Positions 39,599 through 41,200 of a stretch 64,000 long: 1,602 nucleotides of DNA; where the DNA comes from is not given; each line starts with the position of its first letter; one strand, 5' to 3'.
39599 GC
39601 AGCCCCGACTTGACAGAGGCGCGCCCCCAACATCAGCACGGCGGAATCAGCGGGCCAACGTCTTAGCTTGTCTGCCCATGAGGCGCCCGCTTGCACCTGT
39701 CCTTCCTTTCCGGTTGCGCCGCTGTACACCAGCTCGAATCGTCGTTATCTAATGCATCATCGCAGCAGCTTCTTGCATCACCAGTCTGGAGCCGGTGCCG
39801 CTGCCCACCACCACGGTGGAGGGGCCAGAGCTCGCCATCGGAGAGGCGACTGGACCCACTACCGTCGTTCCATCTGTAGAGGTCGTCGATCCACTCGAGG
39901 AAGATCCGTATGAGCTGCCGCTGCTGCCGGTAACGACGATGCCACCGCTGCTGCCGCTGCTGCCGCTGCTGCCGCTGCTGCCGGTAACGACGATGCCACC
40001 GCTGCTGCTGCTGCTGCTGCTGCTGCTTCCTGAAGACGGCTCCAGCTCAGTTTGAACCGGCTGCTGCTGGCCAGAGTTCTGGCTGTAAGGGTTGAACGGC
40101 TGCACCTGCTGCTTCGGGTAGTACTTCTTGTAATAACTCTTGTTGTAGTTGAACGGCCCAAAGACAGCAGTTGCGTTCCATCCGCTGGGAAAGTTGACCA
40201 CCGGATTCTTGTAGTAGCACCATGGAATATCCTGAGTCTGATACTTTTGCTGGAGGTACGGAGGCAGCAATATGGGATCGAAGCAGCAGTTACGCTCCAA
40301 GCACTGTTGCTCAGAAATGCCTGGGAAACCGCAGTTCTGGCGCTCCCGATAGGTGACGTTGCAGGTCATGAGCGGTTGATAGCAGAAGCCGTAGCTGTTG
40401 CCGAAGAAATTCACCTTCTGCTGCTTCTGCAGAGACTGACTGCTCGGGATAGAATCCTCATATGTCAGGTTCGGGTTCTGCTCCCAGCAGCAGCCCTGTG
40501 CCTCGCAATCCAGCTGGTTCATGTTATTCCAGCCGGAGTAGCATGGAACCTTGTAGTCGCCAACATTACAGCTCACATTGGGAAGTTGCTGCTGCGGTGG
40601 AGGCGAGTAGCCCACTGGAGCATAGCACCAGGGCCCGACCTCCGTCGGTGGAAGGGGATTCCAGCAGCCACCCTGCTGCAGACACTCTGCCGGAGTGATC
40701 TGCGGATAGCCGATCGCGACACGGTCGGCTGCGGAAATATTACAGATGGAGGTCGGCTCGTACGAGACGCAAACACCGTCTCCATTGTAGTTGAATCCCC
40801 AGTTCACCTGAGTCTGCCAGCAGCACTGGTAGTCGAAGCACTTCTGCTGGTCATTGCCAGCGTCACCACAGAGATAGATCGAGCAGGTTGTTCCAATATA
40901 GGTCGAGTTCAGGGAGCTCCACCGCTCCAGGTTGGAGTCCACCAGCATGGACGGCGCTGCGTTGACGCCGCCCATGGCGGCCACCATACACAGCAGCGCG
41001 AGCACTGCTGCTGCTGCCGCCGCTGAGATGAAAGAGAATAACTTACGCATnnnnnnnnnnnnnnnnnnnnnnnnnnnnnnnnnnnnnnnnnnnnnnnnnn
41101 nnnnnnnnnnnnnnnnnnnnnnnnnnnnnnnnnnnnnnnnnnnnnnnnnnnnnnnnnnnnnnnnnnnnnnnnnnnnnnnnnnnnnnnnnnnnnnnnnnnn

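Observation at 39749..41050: Secreted four-module trefoil (P-domain) protein with a mucin-like Ser/Gly stalk in what appears to be a unicellular, intron-poor eukaryote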

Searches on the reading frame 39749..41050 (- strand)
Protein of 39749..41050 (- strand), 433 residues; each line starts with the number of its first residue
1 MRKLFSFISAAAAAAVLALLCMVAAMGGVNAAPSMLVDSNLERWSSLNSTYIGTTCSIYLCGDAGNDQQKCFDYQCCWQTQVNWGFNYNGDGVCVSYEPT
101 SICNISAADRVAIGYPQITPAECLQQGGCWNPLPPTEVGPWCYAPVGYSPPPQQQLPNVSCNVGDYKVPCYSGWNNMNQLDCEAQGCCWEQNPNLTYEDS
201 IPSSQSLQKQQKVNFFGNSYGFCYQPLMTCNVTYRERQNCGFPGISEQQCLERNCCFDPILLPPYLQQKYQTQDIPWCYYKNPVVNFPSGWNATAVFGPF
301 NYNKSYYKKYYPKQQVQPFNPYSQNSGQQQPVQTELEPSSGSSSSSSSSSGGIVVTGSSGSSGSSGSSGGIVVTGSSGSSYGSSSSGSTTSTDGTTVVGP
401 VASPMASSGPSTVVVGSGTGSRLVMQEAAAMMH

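Call 3: search_protein_families(library=pfam, proteins=[window:39749-41050:-], max_evalue=1)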
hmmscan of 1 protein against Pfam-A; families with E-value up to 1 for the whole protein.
window:39749-41050:- (433 aa): 1 family
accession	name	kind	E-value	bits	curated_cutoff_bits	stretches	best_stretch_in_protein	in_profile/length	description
PF00088.24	Trefoil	-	1.2e-26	92.8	21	4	230-281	1-43/43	Trefoil (P-type) domain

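Call 7: find_homologous_proteins(query=window:39749-41050:-, max_evalue=0.001)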
Query window:39749-41050:- (433 aa): 4 proteins with E <= 0.001 among 8000 candidates.
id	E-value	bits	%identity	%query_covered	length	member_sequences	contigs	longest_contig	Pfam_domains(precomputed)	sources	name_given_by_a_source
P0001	7.0e-294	993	99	100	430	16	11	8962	PF00088.25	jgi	jgi:hypothetical protein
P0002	1.4e-220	751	85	72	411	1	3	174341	PF00088.25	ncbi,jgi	jgi:hypothetical protein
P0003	1.6e-172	593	79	69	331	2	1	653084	PF00088.25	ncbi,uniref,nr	ncbi:hypothetical protein F1559_003412 [Cyanidiococcus yangmingshanensis]|uniref:P-type domain-conta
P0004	2.0e-150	520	71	65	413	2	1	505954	PF00088.25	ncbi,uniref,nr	ncbi:hypothetical protein CDCA_CDCA07G2138 [Cyanidium caldarium]|uniref:P-type domain-containing pro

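Call 8: search_solved_structures(query=window:39749-41050:-, max_evalue=0.01, show_alignments=3)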
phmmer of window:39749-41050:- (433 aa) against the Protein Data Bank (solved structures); distinct sequences matched with E-value up to 0.01: 7.
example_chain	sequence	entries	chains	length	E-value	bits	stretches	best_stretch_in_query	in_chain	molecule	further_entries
1pos_A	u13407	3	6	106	3.9e-10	42.3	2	228-280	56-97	PORCINE PANCREATIC SPASMOLYTIC POLYPEPTIDE | PANCREATIC SPASMOLYTIC POLYPEPTIDE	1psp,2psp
1pcp_A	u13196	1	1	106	4.5e-10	42.1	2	228-280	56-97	PORCINE SPASMOLYTIC PROTEIN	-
6v1d_A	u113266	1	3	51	1.4e-09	40.6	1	228-285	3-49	Trefoil factor 1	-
1ps2_A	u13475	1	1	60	3.3e-09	39.3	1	228-284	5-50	PS2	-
1hi7_A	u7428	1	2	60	3.3e-09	39.3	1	228-284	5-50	PS2 PROTEIN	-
6v1c_A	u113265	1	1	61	1.2e-06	30.8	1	101-147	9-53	Trefoil factor 3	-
1e9t_A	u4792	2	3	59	1.7e-06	30.4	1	101-146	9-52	INTESTINAL TREFOIL FACTOR | Trefoil factor 3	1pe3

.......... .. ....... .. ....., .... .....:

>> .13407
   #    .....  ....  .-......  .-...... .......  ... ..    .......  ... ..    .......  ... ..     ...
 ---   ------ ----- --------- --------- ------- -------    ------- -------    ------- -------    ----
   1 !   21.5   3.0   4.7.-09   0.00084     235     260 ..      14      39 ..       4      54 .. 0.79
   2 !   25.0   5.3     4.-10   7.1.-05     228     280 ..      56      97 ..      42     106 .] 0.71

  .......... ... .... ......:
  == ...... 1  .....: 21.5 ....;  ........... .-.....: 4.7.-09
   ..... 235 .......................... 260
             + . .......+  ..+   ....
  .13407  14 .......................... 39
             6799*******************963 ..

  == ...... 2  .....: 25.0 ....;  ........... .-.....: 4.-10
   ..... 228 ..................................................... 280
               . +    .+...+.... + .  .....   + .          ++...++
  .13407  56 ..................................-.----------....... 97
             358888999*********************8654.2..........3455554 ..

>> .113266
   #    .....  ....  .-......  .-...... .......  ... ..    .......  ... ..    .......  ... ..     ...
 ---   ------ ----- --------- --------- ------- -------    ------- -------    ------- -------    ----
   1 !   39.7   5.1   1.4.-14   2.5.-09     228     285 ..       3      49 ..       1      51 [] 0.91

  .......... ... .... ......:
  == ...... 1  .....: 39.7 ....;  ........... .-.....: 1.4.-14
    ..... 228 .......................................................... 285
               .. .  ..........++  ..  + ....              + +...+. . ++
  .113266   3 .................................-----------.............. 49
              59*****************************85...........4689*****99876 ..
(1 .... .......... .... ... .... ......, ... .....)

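Call 14: find_encoding_contigs(protein=window:39749-41050:-, flank=10000, max_places=4)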
Protein window:39749-41050:- (433 aa): no gene with exactly this product is on record in the collection.

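Call 15: find_encoding_contigs(protein=P0002, flank=10000, max_places=3)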
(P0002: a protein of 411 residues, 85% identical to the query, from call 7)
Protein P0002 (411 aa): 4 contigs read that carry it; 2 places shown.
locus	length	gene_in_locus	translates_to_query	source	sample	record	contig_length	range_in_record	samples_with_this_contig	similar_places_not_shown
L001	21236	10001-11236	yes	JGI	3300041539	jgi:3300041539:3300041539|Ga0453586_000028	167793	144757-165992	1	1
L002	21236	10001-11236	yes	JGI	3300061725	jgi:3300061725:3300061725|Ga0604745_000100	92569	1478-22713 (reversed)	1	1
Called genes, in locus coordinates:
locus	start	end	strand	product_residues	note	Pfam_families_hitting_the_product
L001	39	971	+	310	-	PF00596:Aldolase_II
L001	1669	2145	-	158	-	PF25086:DUF7803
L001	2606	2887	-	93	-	-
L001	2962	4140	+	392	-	-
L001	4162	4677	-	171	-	-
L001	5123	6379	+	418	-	PF13489:Methyltransf_23, PF01209:Ubie_methyltran (weak), PF13649:Methyltransf_25, PF13847:Methyltransf_31, PF08241:Methyltransf_11, PF08242:Methyltransf_12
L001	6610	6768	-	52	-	-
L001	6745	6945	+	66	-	-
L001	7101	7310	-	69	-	-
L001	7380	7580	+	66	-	-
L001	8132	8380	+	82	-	-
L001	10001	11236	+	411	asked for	PF00088:Trefoil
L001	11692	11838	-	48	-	-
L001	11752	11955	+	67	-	-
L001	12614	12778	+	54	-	-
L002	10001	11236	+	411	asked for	PF00088:Trefoil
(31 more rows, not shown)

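Call 16: find_encoding_contigs(protein=P0004, flank=10000, max_places=2)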
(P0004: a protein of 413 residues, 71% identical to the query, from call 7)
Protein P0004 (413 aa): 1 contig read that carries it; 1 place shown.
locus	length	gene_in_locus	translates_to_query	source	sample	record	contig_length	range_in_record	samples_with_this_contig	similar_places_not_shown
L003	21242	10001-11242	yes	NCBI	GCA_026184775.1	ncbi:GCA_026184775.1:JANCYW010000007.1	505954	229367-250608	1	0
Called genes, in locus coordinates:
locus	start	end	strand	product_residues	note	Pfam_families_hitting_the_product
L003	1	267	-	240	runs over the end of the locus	PF02037:SAP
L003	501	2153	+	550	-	PF13445:zf-RING_UBOX (faint), PF13639:zf-RING_2 (weak), PF23419:WD40_RFWD3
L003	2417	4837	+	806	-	PF00995:Sec1 (faint)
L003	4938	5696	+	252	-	PF00596:Aldolase_II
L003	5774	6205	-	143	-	PF25086:DUF7803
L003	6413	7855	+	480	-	PF13489:Methyltransf_23, PF05175:MTS (weak), PF08241:Methyltransf_11, PF08242:Methyltransf_12, PF13649:Methyltransf_25, PF13847:Methyltransf_31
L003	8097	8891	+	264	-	PF03909:BSD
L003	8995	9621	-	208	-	-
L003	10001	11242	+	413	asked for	PF00088:Trefoil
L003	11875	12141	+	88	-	PF05347:Complex1_LYR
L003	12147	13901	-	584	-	-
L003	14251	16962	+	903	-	PF01055:Glyco_hydro_31_2nd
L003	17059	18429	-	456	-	PF13237:Fer4_10 (faint), PF12838:Fer4_7, PF13187:Fer4_9 (weak), PF13484:Fer4_16 (faint), PF25160:LdpA_Fe-S-bd, PF12617:LdpA_C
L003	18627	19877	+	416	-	PF00557:Peptidase_M24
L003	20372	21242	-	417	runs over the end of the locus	-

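Call 17: find_encoding_contigs(protein=P0003, flank=10000, max_places=2)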
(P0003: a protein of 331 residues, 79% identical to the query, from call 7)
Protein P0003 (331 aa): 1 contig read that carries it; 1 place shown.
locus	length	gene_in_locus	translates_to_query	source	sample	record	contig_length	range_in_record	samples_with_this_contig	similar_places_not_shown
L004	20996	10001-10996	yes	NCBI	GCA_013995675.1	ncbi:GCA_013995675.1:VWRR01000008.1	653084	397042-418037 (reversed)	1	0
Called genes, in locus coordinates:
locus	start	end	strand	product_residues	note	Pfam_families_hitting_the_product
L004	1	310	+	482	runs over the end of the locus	-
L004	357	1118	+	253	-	-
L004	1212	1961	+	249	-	PF00596:Aldolase_II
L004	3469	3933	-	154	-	PF25086:DUF7803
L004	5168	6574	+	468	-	PF01209:Ubie_methyltran (weak), PF13489:Methyltransf_23, PF08241:Methyltransf_11, PF08242:Methyltransf_12, PF13649:Methyltransf_25, PF13847:Methyltransf_31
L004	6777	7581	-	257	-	-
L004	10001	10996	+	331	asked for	PF00088:Trefoil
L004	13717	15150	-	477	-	-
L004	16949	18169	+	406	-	PF01055:Glyco_hydro_31_2nd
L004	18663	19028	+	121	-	-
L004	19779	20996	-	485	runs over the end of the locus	PF12838:Fer4_7 (weak), PF13187:Fer4_9 (weak), PF13484:Fer4_16 (faint), PF25160:LdpA_Fe-S-bd, PF12617:LdpA_C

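Call 29: list_cluster_members(proteins=[P0001])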
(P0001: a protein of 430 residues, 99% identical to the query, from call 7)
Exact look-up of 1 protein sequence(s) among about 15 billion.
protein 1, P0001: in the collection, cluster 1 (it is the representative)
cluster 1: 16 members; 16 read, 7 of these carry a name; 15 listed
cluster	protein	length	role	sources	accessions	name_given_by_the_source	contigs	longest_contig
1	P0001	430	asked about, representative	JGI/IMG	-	hypothetical protein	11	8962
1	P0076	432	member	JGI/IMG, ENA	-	hypothetical protein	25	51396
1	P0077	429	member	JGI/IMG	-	hypothetical protein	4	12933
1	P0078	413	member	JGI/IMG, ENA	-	hypothetical protein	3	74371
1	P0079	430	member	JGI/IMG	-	hypothetical protein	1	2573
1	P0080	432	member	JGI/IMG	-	hypothetical protein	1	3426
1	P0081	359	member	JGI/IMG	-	hypothetical protein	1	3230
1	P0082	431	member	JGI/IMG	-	-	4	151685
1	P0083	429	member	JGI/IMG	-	-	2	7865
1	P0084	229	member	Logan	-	-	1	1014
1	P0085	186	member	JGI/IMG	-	-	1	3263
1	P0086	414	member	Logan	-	-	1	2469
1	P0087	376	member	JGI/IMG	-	-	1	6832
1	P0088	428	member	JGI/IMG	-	-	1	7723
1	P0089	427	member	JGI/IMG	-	-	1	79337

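Call 85: find_encoding_contigs(protein=window:39749-40987:-, flank=1000, max_places=2)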
Protein window:39749-40987:- (412 aa): no gene with exactly this product is on record in the collection.

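Call 86: find_encoding_contigs(protein=window:39749-40975:-, flank=1000, max_places=2)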
Protein window:39749-40975:- (408 aa): no gene with exactly this product is on record in the collection.

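Call 87: find_encoding_contigs(protein=window:39749-40948:-, flank=1000, max_places=2)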
Protein window:39749-40948:- (399 aa): no gene with exactly this product is on record in the collection.
